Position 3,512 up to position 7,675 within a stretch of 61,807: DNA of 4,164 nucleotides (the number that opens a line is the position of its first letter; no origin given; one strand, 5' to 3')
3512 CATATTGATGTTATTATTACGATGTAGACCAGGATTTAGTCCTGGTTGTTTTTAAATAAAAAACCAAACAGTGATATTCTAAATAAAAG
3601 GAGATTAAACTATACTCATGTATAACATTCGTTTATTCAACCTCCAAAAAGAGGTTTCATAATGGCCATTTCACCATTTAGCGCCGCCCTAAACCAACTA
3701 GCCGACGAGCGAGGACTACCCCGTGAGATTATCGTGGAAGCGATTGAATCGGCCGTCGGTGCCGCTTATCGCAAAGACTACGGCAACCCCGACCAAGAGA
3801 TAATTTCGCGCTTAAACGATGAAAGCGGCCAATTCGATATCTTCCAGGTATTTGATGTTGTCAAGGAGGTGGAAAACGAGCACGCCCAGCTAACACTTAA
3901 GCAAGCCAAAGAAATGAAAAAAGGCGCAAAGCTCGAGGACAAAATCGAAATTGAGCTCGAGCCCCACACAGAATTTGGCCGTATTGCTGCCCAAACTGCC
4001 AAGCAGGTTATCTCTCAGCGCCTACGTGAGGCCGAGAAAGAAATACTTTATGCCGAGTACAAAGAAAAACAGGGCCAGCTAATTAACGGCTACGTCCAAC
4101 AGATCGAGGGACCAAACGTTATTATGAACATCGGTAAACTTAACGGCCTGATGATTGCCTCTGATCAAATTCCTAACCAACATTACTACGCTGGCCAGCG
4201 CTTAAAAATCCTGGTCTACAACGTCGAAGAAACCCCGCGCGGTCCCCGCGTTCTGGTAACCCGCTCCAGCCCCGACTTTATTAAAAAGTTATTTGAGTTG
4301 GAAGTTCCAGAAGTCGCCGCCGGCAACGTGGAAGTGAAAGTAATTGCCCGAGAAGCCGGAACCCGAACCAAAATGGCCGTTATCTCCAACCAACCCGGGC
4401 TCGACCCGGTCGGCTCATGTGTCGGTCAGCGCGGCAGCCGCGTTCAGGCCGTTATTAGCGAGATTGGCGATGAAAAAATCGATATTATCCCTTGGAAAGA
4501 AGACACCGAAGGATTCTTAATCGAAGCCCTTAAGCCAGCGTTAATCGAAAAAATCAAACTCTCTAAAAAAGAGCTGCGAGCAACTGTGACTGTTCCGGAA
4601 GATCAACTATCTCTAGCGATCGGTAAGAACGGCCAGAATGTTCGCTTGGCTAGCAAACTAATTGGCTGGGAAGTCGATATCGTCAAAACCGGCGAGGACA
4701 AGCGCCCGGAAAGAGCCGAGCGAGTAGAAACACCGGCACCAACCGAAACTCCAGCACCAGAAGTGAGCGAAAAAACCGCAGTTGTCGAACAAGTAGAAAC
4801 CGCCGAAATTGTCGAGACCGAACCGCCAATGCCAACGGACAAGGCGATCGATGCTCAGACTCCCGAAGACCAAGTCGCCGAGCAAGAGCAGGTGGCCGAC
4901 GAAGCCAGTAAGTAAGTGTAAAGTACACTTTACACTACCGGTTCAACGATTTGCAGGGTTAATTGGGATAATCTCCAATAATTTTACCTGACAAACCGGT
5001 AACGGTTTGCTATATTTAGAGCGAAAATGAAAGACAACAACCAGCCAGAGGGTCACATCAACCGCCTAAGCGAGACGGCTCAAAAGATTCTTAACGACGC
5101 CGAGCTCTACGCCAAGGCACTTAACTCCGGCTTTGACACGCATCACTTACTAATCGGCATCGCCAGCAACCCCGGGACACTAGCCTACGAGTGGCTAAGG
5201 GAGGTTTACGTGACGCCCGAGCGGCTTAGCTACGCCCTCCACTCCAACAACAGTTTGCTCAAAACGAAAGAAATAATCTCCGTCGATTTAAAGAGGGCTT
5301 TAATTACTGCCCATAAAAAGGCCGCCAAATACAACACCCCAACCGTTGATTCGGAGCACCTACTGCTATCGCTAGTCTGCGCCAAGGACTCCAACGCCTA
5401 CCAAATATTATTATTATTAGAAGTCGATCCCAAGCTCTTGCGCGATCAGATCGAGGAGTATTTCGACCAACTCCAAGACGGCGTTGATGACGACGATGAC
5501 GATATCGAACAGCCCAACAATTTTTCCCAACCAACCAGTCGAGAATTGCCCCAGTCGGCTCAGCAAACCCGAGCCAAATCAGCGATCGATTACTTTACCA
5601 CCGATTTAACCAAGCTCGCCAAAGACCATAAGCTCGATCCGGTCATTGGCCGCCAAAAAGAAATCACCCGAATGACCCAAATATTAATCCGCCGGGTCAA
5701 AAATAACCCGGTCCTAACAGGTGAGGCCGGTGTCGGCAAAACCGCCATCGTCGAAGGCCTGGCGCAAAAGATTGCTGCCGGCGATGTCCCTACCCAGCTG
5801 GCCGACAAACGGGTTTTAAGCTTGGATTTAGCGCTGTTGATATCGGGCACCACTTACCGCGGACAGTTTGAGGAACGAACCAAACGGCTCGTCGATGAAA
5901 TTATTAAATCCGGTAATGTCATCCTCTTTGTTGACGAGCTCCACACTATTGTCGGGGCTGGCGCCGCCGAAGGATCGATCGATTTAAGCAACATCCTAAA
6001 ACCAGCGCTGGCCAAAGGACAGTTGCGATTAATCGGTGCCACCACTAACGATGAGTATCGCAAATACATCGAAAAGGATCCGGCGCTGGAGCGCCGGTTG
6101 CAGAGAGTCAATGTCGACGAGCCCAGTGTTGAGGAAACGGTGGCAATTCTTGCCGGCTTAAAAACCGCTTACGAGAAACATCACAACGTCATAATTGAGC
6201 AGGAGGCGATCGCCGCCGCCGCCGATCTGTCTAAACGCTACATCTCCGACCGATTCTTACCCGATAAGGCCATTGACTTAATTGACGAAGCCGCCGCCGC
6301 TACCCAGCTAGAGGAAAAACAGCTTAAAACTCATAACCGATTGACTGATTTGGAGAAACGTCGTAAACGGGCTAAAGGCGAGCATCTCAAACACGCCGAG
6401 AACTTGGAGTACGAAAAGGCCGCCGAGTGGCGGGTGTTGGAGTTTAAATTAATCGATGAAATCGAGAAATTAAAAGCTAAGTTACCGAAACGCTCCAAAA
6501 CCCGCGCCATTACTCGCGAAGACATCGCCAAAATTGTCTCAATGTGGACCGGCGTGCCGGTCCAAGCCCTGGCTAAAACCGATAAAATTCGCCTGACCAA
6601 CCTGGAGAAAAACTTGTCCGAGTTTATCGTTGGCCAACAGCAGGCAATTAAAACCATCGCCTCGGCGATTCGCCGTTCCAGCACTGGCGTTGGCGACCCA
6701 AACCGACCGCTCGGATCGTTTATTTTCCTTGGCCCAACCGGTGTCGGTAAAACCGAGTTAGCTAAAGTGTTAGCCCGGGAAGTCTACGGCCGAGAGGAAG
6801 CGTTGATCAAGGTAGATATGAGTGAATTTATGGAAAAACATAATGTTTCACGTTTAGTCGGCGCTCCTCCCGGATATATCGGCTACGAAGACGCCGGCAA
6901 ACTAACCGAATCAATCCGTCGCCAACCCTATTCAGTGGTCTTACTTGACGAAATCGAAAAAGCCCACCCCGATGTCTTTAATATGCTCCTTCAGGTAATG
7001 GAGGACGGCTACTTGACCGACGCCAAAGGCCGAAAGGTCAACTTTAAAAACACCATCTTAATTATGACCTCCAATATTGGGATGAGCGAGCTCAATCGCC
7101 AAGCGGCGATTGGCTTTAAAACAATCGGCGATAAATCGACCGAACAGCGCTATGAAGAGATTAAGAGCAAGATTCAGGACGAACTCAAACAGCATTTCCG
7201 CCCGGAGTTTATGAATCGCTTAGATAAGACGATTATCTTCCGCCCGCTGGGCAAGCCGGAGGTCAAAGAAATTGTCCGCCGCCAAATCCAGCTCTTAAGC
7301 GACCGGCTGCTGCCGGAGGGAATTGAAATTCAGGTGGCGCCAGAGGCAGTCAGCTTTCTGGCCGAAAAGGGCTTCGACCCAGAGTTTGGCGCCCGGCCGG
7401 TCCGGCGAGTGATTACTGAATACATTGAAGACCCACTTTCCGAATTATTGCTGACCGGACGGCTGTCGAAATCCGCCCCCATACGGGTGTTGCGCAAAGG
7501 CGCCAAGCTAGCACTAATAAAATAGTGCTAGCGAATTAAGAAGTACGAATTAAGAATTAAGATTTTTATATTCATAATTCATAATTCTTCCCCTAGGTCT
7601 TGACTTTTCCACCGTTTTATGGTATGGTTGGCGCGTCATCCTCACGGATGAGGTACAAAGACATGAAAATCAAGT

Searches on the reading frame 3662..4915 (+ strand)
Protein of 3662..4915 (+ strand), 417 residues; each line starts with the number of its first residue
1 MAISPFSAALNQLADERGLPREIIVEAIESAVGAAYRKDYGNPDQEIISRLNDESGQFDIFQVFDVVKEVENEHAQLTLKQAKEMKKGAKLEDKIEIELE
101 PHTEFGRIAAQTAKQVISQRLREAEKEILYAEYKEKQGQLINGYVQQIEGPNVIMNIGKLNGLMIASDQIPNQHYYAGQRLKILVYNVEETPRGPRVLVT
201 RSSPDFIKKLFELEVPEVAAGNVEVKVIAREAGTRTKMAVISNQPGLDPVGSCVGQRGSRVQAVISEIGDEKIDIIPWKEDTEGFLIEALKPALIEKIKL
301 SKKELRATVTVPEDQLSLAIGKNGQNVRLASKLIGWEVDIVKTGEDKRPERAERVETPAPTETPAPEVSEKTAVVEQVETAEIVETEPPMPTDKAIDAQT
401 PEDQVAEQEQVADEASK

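Call 15: search_protein_families(library=pfam, proteins=[window:3662-4915:+])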
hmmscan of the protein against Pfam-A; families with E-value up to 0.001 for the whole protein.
window:3662-4915:+ (417 aa): 4 families
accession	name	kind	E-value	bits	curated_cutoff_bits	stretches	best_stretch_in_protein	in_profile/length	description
PF08529.16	NusA_N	-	3.5e-34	118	23.8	1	7-127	3-119/119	NusA N-terminal domain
PF13184.12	KH_5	-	4.6e-27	94.4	27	1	232-299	1-68/69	NusA-like KH domain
PF23095.1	KH_NusA_C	-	1.8e-06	28.3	34.2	1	308-340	2-34/59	Transcription termination/antitermination protein NusA, KH domain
PF07650.23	KH_2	-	0.00093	19.4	22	0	291-338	11-58/78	KH domain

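Call 18: find_encoding_contigs(protein=window:3662-4915:+, flank=3000, max_places=10)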
Protein window:3662-4915:+ (417 aa): 3 contigs read that carry it; 3 places shown.
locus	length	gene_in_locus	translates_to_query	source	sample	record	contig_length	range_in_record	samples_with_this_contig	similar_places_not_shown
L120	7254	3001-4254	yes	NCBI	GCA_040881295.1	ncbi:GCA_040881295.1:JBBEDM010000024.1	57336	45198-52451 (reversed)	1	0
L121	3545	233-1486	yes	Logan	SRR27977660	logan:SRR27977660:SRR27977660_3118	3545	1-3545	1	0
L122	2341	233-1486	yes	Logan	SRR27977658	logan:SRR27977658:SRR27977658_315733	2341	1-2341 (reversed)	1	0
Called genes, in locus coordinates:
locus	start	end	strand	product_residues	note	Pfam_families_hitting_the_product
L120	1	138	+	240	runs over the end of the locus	PF04203:Sortase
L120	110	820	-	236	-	PF08308:PEGA (faint)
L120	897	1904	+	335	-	PF06723:MreB_Mbl, PF00022:Actin (weak), PF00012:HSP70, PF06277:EutA (weak), PF14450:FtsA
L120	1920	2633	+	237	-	PF03808:Glyco_tran_WecG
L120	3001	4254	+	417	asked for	PF08529:NusA_N, PF13184:KH_NusA_1st, PF26594:KH_NusA_2nd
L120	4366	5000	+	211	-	PF02861:Clp_N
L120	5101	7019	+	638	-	PF23569:NBD_SMAX1 (weak), PF00004:AAA, PF17871:AAA_lid_9, PF00158:Sigma54_activat (weak), PF00004:AAA, PF07724:AAA_2, PF07728:AAA_5, PF10431:ClpB_D2-small, +7 more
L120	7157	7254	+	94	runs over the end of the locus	-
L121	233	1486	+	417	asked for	PF08529:NusA_N, PF13184:KH_NusA_1st, PF26594:KH_NusA_2nd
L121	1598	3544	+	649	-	?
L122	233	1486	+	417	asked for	PF08529:NusA_N, PF13184:KH_NusA_1st, PF26594:KH_NusA_2nd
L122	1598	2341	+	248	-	?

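Call 19: find_homologous_proteins(query=window:3662-4915:+, max_evalue=1e-60)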
Query window:3662-4915:+ (417 aa): 7996 proteins with E <= 1e-60 among 8000 candidates; the best 120 are listed.
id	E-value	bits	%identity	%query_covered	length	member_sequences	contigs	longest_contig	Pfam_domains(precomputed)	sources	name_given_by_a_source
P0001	3.3e-259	877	99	100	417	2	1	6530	PF13184.13,PF26594.2,PF08529.17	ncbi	ncbi:MAG: transcription termination factor NusA [Patescibacteria group bacterium]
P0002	4.0e-204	696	79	100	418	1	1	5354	PF13184.13,PF26594.2,PF08529.17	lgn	-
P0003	1.9e-202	690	79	100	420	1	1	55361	PF13184.13,PF26594.2,PF08529.17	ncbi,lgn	-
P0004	2.1e-202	690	78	100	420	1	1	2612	PF13184.13,PF26594.2,PF08529.17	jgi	-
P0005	1.5e-201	688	76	100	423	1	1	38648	PF13184.13,PF26594.2,PF08529.17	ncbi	-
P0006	7.4e-201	685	78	100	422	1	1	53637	PF13184.13,PF26594.2,PF08529.17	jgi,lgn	-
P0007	1.6e-199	681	78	100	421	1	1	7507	PF13184.13,PF26594.2,PF08529.17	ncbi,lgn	ncbi:MAG: transcription termination factor NusA [Patescibacteria group bacterium]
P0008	5.2e-196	669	75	100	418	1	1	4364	PF13184.13,PF26594.2,PF08529.17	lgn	-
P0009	5.9e-196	669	77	100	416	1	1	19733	PF13184.13,PF26594.2,PF08529.17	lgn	-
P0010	7.9e-196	669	76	100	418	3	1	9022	PF13184.13,PF26594.2,PF08529.17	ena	-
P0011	2.9e-195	667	75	100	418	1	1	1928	PF13184.13,PF26594.2,PF08529.17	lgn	-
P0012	4.7e-195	666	77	100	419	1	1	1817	PF13184.13,PF26594.2,PF08529.17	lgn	-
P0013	4.7e-195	666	76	100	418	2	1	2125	PF13184.13,PF26594.2,PF08529.17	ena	-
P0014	2.3e-192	657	72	100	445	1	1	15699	PF13184.13,PF26594.2,PF08529.17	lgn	-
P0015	3.0e-178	611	72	100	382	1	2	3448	PF13184.13,PF26594.2,PF08529.17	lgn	-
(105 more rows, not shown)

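Call 20: find_encoding_contigs(protein=P0003, flank=2500, max_places=3)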
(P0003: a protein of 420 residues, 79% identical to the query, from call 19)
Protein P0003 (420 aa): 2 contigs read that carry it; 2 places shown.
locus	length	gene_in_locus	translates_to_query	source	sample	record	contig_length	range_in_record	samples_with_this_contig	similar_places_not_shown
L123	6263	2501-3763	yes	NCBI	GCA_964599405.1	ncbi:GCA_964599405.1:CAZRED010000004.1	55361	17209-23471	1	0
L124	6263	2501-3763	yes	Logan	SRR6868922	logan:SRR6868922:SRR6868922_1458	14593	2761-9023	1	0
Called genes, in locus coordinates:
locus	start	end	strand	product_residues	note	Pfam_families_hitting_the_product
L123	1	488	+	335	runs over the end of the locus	PF06723:MreB_Mbl, PF00022:Actin (weak), PF00012:HSP70, PF14450:FtsA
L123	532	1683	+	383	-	PF13439:Glyco_transf_4, PF13579:Glyco_trans_4_4, PF20706:GT4-conflict, PF00534:Glycos_transf_1, PF13692:Glyco_trans_1_4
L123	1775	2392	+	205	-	PF03808:Glyco_tran_WecG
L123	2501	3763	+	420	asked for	PF08529:NusA_N, PF13184:KH_NusA_1st, PF26594:KH_NusA_2nd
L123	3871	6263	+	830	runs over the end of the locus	PF02861:Clp_N, PF23569:NBD_SMAX1 (weak), PF00004:AAA, PF17871:AAA_lid_9, PF00004:AAA, PF07724:AAA_2, PF07728:AAA_5, PF10431:ClpB_D2-small, +7 more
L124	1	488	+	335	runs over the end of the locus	PF06723:MreB_Mbl, PF00022:Actin (weak), PF00012:HSP70, PF14450:FtsA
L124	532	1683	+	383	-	PF13439:Glyco_transf_4, PF13579:Glyco_trans_4_4, PF20706:GT4-conflict, PF00534:Glycos_transf_1, PF13692:Glyco_trans_1_4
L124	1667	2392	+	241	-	PF03808:Glyco_tran_WecG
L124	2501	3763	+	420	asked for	PF08529:NusA_N, PF13184:KH_NusA_1st, PF26594:KH_NusA_2nd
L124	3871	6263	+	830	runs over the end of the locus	PF02861:Clp_N, PF23569:NBD_SMAX1 (weak), PF00004:AAA, PF17871:AAA_lid_9, PF00004:AAA, PF07724:AAA_2, PF07728:AAA_5, PF10431:ClpB_D2-small, +7 more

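Call 21: find_encoding_contigs(protein=P0005, flank=2500, max_places=3)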
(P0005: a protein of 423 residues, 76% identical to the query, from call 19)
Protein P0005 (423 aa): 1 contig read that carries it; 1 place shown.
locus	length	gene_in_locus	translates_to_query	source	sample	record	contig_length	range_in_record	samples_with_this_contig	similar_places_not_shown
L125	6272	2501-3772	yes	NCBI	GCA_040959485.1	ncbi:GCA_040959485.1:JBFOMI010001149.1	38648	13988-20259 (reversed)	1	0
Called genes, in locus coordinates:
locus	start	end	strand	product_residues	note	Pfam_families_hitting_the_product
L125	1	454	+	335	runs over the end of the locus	PF06723:MreB_Mbl, PF00022:Actin (weak), PF00012:HSP70, PF14450:FtsA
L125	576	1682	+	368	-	PF13439:Glyco_transf_4, PF13579:Glyco_trans_4_4, PF20706:GT4-conflict, PF00534:Glycos_transf_1, PF13692:Glyco_trans_1_4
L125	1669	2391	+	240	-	PF03808:Glyco_tran_WecG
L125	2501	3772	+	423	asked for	PF08529:NusA_N, PF13184:KH_NusA_1st, PF26594:KH_NusA_2nd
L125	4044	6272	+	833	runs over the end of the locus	PF02861:Clp_N, PF00004:AAA, PF17871:AAA_lid_9, PF00158:Sigma54_activat (weak), PF00004:AAA, PF07724:AAA_2, PF07728:AAA_5, PF10431:ClpB_D2-small, +7 more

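Call 22: find_encoding_contigs(protein=P0006, flank=2500, max_places=3)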
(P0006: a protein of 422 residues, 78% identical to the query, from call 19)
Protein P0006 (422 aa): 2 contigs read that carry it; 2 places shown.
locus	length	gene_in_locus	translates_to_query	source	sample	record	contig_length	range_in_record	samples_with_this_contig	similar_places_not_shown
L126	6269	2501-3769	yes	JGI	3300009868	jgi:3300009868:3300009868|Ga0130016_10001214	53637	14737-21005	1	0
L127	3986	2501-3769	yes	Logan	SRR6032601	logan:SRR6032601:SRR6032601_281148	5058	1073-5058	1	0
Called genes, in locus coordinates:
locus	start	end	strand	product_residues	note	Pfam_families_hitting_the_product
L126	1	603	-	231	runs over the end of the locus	PF08308:PEGA (weak)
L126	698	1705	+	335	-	PF06723:MreB_Mbl, PF00022:Actin, PF00012:HSP70, PF06277:EutA (weak), PF14450:FtsA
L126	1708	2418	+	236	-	PF03808:Glyco_tran_WecG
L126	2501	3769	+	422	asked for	PF08529:NusA_N, PF13184:KH_NusA_1st, PF26594:KH_NusA_2nd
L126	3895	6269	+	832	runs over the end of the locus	PF02861:Clp_N, PF13191:AAA_16 (weak), PF00004:AAA, PF17871:AAA_lid_9, PF00004:AAA, PF07724:AAA_2, PF07728:AAA_5, PF10431:ClpB_D2-small, +10 more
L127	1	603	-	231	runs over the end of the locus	PF08308:PEGA (weak)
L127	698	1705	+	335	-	PF06723:MreB_Mbl, PF00022:Actin, PF00012:HSP70, PF06277:EutA (weak), PF14450:FtsA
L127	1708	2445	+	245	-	PF03808:Glyco_tran_WecG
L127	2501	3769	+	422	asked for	PF08529:NusA_N, PF13184:KH_NusA_1st, PF26594:KH_NusA_2nd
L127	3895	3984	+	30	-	?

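Call 31: find_encoding_contigs(protein=P0001, flank=5000, max_places=5)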
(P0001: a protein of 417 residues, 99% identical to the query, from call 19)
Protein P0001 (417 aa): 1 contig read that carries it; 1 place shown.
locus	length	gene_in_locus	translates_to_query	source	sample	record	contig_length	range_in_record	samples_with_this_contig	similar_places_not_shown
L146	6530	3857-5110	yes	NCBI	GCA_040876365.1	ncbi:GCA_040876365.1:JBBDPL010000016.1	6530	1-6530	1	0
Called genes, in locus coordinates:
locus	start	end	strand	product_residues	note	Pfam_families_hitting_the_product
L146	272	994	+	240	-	PF04203:Sortase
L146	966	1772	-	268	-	PF08308:PEGA (faint)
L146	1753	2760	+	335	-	PF06723:MreB_Mbl, PF00022:Actin (weak), PF00012:HSP70, PF06277:EutA (weak), PF14450:FtsA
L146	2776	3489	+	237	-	PF03808:Glyco_tran_WecG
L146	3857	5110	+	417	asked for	PF08529:NusA_N, PF13184:KH_NusA_1st, PF26594:KH_NusA_2nd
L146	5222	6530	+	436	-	PF02861:Clp_N, PF13191:AAA_16 (faint), PF23569:NBD_SMAX1, PF00004:AAA, PF17871:AAA_lid_9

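Call 78: find_encoding_contigs(protein=P0007, flank=10000, max_places=4)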
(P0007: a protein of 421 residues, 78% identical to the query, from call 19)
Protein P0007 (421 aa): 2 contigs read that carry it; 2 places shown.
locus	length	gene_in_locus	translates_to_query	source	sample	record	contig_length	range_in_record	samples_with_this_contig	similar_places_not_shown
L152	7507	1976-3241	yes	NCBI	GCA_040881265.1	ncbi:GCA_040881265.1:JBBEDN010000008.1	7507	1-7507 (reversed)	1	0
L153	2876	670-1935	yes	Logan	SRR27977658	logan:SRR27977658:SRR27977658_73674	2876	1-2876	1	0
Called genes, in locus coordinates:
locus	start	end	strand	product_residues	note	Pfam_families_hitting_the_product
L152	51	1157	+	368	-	PF13439:Glyco_transf_4, PF13579:Glyco_trans_4_4, PF20706:GT4-conflict, PF00534:Glycos_transf_1, PF13692:Glyco_trans_1_4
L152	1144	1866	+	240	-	PF03808:Glyco_tran_WecG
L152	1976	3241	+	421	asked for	PF08529:NusA_N, PF13184:KH_NusA_1st, PF26594:KH_NusA_2nd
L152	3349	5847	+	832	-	PF02861:Clp_N, PF23569:NBD_SMAX1 (weak), PF00004:AAA, PF17871:AAA_lid_9, PF00004:AAA, PF07724:AAA_2, PF07728:AAA_5, PF10431:ClpB_D2-small, +7 more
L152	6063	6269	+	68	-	-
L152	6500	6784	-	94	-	PF00196:GerE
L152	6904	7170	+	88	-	-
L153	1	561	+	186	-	?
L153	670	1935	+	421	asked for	PF08529:NusA_N, PF13184:KH_NusA_1st, PF26594:KH_NusA_2nd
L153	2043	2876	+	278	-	?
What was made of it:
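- Both hosts occur in run SRR27977658 (calls 18, 78).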

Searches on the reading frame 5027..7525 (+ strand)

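Call 15: search_protein_families(library=pfam, proteins=[window:5027-7525:+])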
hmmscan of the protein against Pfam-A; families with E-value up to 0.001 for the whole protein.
window:5027-7525:+ (832 aa): 20 families
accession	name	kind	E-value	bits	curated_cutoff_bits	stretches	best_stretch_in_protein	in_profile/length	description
PF07724.20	AAA_2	-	1.2e-69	234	27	1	560-734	1-165/166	AAA domain (Cdc48 subfamily)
PF17871.7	AAA_lid_9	-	1.3e-29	102.6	22.8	1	367-467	1-99/104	AAA lid domain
PF10431.15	ClpB_D2-small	-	1.1e-23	83.5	21.9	1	741-821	1-81/81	C-terminal, D2-small domain, of ClpB protein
PF00004.35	AAA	-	1.9e-23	83.8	21.2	2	229-359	2-124/131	ATPase family associated with various cellular activities (AAA)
PF07728.20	AAA_5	-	3.3e-16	60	22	1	565-691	2-130/139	AAA domain (dynein-related subfamily)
PF02861.25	Clp_N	-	5.1e-11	43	20.7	1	95-145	1-51/53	Clp amino terminal domain, pathogenicity island component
PF00158.32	Sigma54_activat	-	5.3e-10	39.7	20.2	1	564-688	24-147/168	Sigma-54 interaction domain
PF13401.12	AAA_22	-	1.4e-09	38.8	27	0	225-338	5-123/130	AAA domain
PF13191.12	AAA_16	-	7.8e-09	36.7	32.6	1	206-252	2-51/167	AAA ATPase domain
PF13238.12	AAA_18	-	1.6e-06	29.1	29.4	0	568-668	4-94/128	AAA domain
PF20720.3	nSTAND3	-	1.7e-06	28.3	27.2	0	566-600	21-55/155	Novel STAND NTPase 3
PF05729.18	NACHT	-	1.9e-06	28.3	26.7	0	229-257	4-32/167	NACHT domain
PF13173.12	AAA_14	-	1.2e-05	25.8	27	0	566-660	6-87/129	AAA domain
PF05496.18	RuvB_N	-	1.2e-05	25.5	27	0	529-586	5-57/159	Holliday junction DNA helicase RuvB P-loop domain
PF01637.24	ATPase_2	-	5.3e-05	23.6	33.2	0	209-248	4-43/225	ATPase domain predominantly from Archaea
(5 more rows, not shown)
